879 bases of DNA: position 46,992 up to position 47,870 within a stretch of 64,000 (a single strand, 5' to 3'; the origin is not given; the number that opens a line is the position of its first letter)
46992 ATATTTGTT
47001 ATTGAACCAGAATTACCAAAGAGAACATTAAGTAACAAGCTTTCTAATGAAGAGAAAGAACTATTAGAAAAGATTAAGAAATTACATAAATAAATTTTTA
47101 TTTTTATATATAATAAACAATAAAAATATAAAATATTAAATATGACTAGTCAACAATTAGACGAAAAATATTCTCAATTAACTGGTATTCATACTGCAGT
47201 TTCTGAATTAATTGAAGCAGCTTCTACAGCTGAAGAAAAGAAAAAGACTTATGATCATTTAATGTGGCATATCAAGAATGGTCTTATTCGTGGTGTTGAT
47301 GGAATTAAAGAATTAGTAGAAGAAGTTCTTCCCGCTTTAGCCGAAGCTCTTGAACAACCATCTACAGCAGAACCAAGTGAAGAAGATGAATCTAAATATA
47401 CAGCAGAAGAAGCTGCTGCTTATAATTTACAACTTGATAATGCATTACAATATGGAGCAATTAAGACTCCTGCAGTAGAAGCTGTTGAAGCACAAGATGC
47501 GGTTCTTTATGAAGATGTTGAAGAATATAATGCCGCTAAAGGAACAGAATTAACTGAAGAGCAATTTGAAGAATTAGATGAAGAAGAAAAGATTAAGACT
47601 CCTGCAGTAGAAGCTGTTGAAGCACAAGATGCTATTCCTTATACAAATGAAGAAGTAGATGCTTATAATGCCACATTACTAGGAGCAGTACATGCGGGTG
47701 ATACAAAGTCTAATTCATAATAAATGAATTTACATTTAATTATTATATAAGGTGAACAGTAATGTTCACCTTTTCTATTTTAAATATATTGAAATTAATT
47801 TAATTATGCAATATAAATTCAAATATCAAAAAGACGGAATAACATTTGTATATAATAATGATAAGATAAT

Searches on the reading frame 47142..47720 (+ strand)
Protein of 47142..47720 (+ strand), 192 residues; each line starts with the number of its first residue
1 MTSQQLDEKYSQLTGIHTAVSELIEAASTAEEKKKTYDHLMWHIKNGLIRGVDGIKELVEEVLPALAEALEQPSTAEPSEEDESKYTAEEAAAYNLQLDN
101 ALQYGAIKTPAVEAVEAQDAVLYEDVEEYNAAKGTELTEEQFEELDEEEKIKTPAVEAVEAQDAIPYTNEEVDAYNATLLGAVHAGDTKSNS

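Call 6: search_protein_families(library=pfam, proteins=[window:47142-47720:+])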
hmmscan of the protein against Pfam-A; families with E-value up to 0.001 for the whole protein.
window:47142-47720:+ (192 aa): 0 families

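Call 86: search_protein_families(library=phrogs, proteins=[window:47142-47720:+], max_evalue=0.01)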
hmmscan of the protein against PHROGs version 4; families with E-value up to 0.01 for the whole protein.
window:47142-47720:+ (192 aa): 0 families

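Call 96: search_protein_families(library=ncbifam, proteins=[window:47142-47720:+], max_evalue=0.001)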
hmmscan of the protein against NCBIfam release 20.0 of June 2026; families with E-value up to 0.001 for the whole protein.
window:47142-47720:+ (192 aa): 0 families

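Call 97: search_protein_families(library=padloc, proteins=[window:47142-47720:+], max_evalue=0.001)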
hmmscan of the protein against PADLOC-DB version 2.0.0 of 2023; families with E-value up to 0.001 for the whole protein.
window:47142-47720:+ (192 aa): 0 families

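Call 106: predict_structure(protein=window:47142-47720:+)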
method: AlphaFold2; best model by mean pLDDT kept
length: 192 residues; sequences in the alignment: 1
mean_pLDDT: 47.1   pTM: 0.24
mean pLDDT of the five models: 47.1, 46.8, 46.7, 46.1, 45.9
residues with pLDDT >= 90: 0; 70-90: 23; 50-70: 36; < 50: 133
segments of 3 or more residues with pLDDT < 50: 5-10, 12-14, 44-121, 154-192
pLDDT, mean of each block of 10 residues (from residue 1): 46 50 51 56 49 42 44 37 37 35 33 32 71 80 76 48 38 39 35 29
secondary structure, 60 per line:
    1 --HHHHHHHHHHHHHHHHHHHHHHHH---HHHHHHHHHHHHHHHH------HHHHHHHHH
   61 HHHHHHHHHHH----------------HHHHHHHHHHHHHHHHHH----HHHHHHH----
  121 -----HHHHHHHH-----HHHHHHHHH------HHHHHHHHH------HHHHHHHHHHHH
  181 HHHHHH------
elements in order: H3-26 H30-45 H52-71 H88-105 H110-116 H126-133 H139-147 H154-162 H169-186
